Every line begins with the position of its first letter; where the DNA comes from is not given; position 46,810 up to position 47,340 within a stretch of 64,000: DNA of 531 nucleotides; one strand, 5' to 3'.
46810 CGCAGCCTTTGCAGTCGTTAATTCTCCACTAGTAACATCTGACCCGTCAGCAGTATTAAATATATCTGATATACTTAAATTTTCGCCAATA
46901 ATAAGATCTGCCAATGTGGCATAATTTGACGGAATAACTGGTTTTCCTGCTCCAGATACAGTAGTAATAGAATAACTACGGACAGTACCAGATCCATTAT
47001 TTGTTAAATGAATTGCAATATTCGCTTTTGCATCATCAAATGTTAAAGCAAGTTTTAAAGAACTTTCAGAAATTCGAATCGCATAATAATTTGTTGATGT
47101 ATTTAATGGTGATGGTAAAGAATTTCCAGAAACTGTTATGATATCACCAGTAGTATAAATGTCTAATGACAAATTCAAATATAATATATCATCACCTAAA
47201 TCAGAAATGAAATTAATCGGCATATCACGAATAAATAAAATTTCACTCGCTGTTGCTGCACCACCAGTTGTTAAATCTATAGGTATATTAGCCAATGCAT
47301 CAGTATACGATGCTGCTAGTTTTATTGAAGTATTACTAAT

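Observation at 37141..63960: Five giant fibre/adhesin-like genes (1238-2127 aa) built from shared, intragenically amplified repeat modules of two families I cannot place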

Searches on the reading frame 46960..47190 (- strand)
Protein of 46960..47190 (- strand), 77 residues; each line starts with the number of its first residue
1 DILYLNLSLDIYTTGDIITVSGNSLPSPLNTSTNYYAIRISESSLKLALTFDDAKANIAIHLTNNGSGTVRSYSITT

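Call 10: search_protein_families(library=pfam, proteins=[window:46960-47190:-], max_evalue=10)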
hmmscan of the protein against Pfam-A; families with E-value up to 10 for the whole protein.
seq(77 aa): 1 family
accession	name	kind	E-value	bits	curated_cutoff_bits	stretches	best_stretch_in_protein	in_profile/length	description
PF18696.7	SMP_C2CD2L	-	0.082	13.2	26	1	25-61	69-105/152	Synaptotagmin-like, mitochondrial and lipid-binding domain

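Call 15: find_homologous_proteins(query=A1, max_evalue=0.001)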
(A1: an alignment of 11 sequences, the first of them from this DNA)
Query A1 (11 sequences) (77 aa, profile of the alignment): 1 proteins with E <= 0.001 among 488 candidates.
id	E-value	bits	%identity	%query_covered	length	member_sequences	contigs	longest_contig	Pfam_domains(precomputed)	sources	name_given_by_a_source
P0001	3.4e-7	48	30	60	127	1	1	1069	-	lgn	-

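Call 16: search_solved_structures(query=A1, max_evalue=10, show_alignments=3)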
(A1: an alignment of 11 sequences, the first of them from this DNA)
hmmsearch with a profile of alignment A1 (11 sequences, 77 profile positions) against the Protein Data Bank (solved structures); distinct sequences matched with E-value up to 10: 0.

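Call 23: search_protein_representatives(alignment_id=A1)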
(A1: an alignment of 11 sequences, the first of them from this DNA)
Query: 11 sequences, 77 profile positions. Proteins with E-value up to 0.001 (for the whole library): 9026; up to 1e-10: 2062; up to 1e-30: 143. The best 150 are listed.
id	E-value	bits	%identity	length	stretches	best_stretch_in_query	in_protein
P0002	0.0e+00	1146.2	-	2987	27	4-72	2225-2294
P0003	7.1e-215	711.3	-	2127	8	2-74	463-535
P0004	4.7e-131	442.8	-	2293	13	5-74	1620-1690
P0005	4.6e-128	433.2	-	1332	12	7-73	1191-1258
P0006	8.2e-106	361.9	-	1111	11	15-73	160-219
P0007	4.1e-96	330.8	-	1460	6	6-71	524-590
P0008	2.4e-87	302.7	-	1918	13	9-69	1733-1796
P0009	3.7e-83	289.3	-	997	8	5-72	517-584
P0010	6.3e-82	285.3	-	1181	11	2-73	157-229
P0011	3.0e-70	247.9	-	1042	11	15-73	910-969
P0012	6.5e-70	246.9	-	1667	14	9-74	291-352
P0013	3.2e-66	235.0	-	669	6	4-63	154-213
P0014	5.5e-64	227.9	-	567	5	6-73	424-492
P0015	3.5e-61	218.9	-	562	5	2-73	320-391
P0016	1.3e-60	217.0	-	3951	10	11-71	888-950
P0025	6.4e-51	186.0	-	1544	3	2-75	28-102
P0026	3.3e-50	183.7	-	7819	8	27-71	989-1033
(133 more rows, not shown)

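Call 25: list_cluster_members(proteins=[P0002, P0003, P0004, P0005, P0006, P0007, P0009, P0013, P0016, P0026])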
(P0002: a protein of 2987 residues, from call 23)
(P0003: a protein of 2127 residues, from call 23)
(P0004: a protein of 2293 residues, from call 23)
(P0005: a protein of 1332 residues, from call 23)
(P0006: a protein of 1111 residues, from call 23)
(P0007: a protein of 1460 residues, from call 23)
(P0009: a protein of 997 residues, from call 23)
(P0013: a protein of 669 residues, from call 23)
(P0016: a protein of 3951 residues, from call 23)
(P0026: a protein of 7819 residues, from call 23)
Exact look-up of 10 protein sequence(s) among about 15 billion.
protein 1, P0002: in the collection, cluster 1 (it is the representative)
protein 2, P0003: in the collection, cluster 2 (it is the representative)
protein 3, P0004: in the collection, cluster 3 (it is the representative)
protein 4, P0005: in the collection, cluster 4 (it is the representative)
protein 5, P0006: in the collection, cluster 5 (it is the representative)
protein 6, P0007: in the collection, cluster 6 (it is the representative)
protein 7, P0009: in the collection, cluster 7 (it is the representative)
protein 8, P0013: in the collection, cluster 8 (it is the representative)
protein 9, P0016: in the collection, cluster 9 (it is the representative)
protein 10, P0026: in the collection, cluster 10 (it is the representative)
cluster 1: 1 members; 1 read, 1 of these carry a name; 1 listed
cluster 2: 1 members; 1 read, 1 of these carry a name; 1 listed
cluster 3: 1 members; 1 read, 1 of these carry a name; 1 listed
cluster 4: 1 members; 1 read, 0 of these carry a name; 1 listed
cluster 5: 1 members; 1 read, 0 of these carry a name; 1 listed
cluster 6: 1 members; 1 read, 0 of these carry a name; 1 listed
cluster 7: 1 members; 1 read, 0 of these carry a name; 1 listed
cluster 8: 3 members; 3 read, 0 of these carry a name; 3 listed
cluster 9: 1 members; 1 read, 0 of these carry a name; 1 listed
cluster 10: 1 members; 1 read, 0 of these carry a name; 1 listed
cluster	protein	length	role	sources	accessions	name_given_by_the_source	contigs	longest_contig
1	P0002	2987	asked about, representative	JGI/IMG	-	hypothetical protein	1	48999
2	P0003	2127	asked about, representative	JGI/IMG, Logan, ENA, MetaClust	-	\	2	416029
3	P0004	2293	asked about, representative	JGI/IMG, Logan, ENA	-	hypothetical protein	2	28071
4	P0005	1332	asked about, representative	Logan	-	-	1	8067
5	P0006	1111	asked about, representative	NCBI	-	-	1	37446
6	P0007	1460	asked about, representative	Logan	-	-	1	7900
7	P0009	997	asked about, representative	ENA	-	-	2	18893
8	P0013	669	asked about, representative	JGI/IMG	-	-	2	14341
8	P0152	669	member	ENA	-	-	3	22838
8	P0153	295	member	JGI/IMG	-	-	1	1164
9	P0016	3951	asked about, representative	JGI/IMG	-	-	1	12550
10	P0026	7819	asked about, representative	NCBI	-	-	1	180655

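Call 28: search_protein_families(library=pfam, proteins=[P0004, P0005, P0006, P0007, P0009, P0013, P0014, P0025], max_evalue=0.001)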
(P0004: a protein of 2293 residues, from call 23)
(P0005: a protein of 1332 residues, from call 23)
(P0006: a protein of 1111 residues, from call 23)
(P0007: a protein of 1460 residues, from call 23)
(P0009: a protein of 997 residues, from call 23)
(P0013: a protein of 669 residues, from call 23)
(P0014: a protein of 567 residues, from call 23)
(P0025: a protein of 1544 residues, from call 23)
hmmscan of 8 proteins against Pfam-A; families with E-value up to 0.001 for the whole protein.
P0004 (2293 aa): 2 families
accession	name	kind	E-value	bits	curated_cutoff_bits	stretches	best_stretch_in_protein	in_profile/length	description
PF07676.18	PD40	-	2.7e-10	40.4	20.9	0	1309-1334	10-32/38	WD40-like Beta Propeller Repeat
PF01556.23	DnaJ_C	-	2.8e-08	34.4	26.6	0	1710-1817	39-134/152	DnaJ C terminal domain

P0005 (1332 aa): 3 families
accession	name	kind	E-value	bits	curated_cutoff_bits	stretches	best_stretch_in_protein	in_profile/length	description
PF16190.11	E1_FCCH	-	5.2e-10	39.7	29.5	0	853-868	12-27/70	Ubiquitin-activating enzyme E1 FCCH domain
PF12195.14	End_beta_barrel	-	2e-09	37.7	35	0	501-555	13-65/83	Beta barrel domain of bacteriophage endosialidase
PF01556.23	DnaJ_C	-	9.1e-05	23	26.6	0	685-784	40-134/152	DnaJ C terminal domain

P0006 (1111 aa): 0 families

P0007 (1460 aa): 2 families
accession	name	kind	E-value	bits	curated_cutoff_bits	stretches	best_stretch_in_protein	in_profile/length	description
PF13517.12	FG-GAP_3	-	2.2e-44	150.3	26.9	5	254-313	1-60/61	FG-GAP-like repeat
PF01839.29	FG-GAP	-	1.2e-23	82.9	22.1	2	247-276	2-37/37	FG-GAP repeat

P0009 (997 aa): 3 families
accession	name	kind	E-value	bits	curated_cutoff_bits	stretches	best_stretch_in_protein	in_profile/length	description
PF12195.14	End_beta_barrel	-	2e-07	31.3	35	0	760-817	15-68/83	Beta barrel domain of bacteriophage endosialidase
PF16190.11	E1_FCCH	-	1e-05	25.9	29.5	0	347-366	12-31/70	Ubiquitin-activating enzyme E1 FCCH domain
PF01556.23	DnaJ_C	-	4.3e-05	24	26.6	0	601-674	39-111/152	DnaJ C terminal domain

P0013 (669 aa): 0 families

P0014 (567 aa): 0 families

P0025 (1544 aa): 2 families
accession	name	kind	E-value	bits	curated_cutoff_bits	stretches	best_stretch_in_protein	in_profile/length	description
PF13550.12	Phage-tail_3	-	3.9e-06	27.3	23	1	430-575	8-151/164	Putative phage tail protein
PF00041.27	fn3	-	1.3e-05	25.7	25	1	669-726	16-71/84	Fibronectin type III domain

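Call 36: predict_structure(alignment_id=A1)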
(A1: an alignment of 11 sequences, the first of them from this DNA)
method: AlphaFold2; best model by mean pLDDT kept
length: 77 residues; sequences in the alignment: 11
mean_pLDDT: 82.2   pTM: 0.72
mean pLDDT of the five models: 82.2, 79.6, 79.0, 77.3, 73.0
residues with pLDDT >= 90: 29; 70-90: 31; 50-70: 17; < 50: 0
segments of 3 or more residues with pLDDT < 50: none
pLDDT, mean of each block of 10 residues (from residue 1): 62 88 87 91 88 95 81 61
secondary structure, 60 per line:
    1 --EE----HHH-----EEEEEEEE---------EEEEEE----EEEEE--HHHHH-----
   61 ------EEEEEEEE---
elements in order: E17-24 E34-39 E44-48 H51-55 E67-74

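Call 44: search_dna_similar(query=P0002, collection=phages, mode=protein, max_evalue=0.001, max_rows=40)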
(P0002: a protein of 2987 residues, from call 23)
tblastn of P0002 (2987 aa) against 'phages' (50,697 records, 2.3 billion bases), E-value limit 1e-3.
Records with a match: 68; places in all: 85; records where one place covers at least 80% of the query: 0.
Best place of each record, by identity: <60% 68.
By first word of the organism name: Synechococcus 45; Prochlorococcus 8; Microbacterium 7; Sinorhizobium 3; Sphingomonas 2; Virus 1; Actinomycetia 1; Caudoviricetes 1.
By host as written in the record: - 34; Prochlorococcus sp. MED4 4; Microbacterium foliorum NRRL B-24224 3; Sinorhizobium sp. LM21 3; Synechococcus sp. WH 7803 3; Prochlorococcus MED4 2; Synechococcus sp. CB0101 2; Microbacterium testaceum NRRL B-24232 2; and 9 more.
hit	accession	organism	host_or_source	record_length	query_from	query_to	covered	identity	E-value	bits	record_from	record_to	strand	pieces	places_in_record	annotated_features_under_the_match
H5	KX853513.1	Virus Rctr41k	enrichment culture DAMO/AAA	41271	537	2856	37%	41.0%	3e-7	748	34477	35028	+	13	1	hypothetical protein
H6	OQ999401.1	Actinomycetia phage DSL-LC01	Actinomycetia bacterium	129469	404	2863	42%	32.0%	4e-18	530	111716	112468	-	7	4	ALK tyrosine kinase receptor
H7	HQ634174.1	Prochlorococcus phage MED4-213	Prochlorococcus MED4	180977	448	2869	26%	43.3%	5e-9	594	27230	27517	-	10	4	hypothetical protein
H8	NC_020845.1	Prochlorococcus phage MED4-213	Prochlorococcus MED4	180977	448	2869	26%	43.3%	5e-9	594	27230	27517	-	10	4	tail fiber protein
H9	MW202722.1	Caudoviricetes sp.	Manatee Spring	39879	404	2779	25%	26.5%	1e-11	135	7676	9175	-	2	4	virion structural protein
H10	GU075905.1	Prochlorococcus phage P-HM2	Prochlorococcus sp. MED4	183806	448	2623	19%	33.3%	1e-5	220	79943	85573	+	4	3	YapH protein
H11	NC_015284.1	Prochlorococcus phage P-HM2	Prochlorococcus sp. MED4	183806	448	2623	19%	33.3%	1e-5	220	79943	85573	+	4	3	tail fiber protein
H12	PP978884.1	Microbacterium phage Gack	Microbacterium foliorum NRRL B-24224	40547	1658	2878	15%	41.7%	5e-6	326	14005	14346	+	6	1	17: minor tail protein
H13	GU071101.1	Prochlorococcus phage P-HM1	Prochlorococcus sp. MED4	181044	915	2382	15%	39.2%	1e-4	265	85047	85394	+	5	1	YapH protein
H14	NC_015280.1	Prochlorococcus phage P-HM1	Prochlorococcus sp. MED4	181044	915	2382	15%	39.2%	1e-4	265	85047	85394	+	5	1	tail fiber protein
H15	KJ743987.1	Sinorhizobium phage phiLM21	Sinorhizobium sp. LM21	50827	614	2630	13%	43.8%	3e-5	269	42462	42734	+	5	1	tail fiber protein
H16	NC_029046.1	Sinorhizobium phage phiLM21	Sinorhizobium sp. LM21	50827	614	2630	13%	43.8%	3e-5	269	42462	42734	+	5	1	tail fiber protein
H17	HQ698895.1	Synechococcus phage S-CBS4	Synechococcus sp. CB0101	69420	1096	2785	13%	42.3%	2e-6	278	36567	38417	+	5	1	tail fiber protein | hypothetical protein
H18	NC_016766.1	Synechococcus phage S-CBS4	Synechococcus sp. CB0101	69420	1096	2785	13%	42.3%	2e-6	278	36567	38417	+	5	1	tail fiber protein | hypothetical protein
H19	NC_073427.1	Microbacterium phage Franklin22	Microbacterium testaceum NRRL B-24232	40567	2310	2878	13%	41.8%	2e-6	279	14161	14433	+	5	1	18: minor tail protein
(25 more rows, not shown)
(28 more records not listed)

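Call 47: get_annotated_region(hit=H8, flank=6000)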
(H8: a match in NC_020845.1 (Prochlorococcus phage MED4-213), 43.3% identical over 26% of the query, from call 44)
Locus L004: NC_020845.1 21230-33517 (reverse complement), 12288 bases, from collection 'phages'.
description: Cyanophage MED4-213, complete genome.
organism: Prochlorococcus phage MED4-213 (NCBI taxid 889956)
taxonomy: Viruses; Duplodnaviria; Heunggongvirae; Uroviricota; Caudoviricetes; Eurybiavirus; Eurybiavirus MED4213
host: Prochlorococcus MED4; source: ALOHA; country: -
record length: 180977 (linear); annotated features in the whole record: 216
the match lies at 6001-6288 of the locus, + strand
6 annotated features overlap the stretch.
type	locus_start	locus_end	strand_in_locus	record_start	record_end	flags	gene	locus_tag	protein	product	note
CDS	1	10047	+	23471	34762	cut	-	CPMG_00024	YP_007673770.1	tail fiber protein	-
CDS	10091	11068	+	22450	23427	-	-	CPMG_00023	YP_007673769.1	hypothetical protein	-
CDS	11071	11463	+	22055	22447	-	-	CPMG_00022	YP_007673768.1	hypothetical protein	-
CDS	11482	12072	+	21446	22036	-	-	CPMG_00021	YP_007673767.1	2OG-Fe(II) oxygenase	-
CDS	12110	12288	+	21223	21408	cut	-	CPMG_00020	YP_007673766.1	hypothetical protein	-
CDS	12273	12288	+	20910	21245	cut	-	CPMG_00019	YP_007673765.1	hypothetical protein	-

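Call 79: fold_search(model_id=the predicted structure, library=pdb)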
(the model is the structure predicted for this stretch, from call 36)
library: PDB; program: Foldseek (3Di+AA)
matches with E <= 10: 102; with E <= 0.001: 0
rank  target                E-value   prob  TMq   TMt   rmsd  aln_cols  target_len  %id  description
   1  9nau_A                7.7e-01  0.57  0.47  0.14   5.1        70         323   17  CryoEM structure of capsid from human astrovirus 1 in complex with human neonatal Fc receptor (released 2026-02-18)
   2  5ewn_B                8.6e-01  0.47  0.45  0.13   5.9        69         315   17  Crystal structure of the human astrovirus 1 capsid protein core domain at 2.6 A resolution (released 2015-12-23)
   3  9nau_B                1.5e+00  0.30  0.46  0.13   5.9        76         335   16  CryoEM structure of capsid from human astrovirus 1 in complex with human neonatal Fc receptor (released 2026-02-18)
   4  9mc7_A                1.6e+00  0.18  0.41  0.05  11.8        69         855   10  Cryo-EM structure of Human UBA1-UBE2O-Ub -Recruitment state 4 (released 2026-03-25)
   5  6dc6_A                1.6e+00  0.15  0.43  0.05  12.1        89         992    8  Crystal structure of human ubiquitin activating enzyme E1 (Uba1) in complex with ubiquitin (released 2018-10-10)
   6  7k5j_A                1.9e+00  0.25  0.38  0.04   5.0        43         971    9  Structure of an E1-E2-ubiquitin thioester mimetic (released 2021-04-28)
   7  3n99_g                2.3e+00  0.14  0.39  0.14   5.9        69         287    1  Crystal structure of TM1086 (released 2010-06-16)
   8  2p1g_A                2.3e+00  0.12  0.32  0.13   7.3        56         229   23  Crystal structure of a putative xylanase from Bacteroides fragilis (released 2007-03-20)
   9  7k5j_C                2.4e+00  0.10  0.37  0.04  11.6        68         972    6  Structure of an E1-E2-ubiquitin thioester mimetic (released 2021-04-28)
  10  6o82_C                2.6e+00  0.28  0.46  0.04   4.5        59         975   17  S. pombe ubiquitin E1 complex with a ubiquitin-AMP mimic (released 2019-06-19)
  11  4b3g_A                2.6e+00  0.21  0.33  0.05   2.5        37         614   19  crystal structure of Ighmbp2 helicase in complex with RNA (released 2012-09-26)
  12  9nau_C                2.6e+00  0.18  0.44  0.13   6.2        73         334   15  CryoEM structure of capsid from human astrovirus 1 in complex with human neonatal Fc receptor (released 2026-02-18)
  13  4h4j                  2.6e+00  0.10  0.34  0.14   6.3        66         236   17  Crystal structure of a N-acetylmuramoyl-L-alanine amidase (BACUNI_02947) from Bacteroides uniformis ATCC 8492 at 1.15 A  (released 2012-10-17)
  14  9qhi_B                2.7e+00  0.18  0.49  0.06   6.0        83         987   17  Structure of UBA6-UbDha-BIRC6 trapped ternary complex (cluster 0) (released 2025-10-29)
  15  1btn                  2.7e+00  0.15  0.39  0.30   6.0        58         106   14  STRUCTURE OF THE BINDING SITE FOR INOSITOL PHOSPHATES IN A PH DOMAIN (released 1996-03-08)
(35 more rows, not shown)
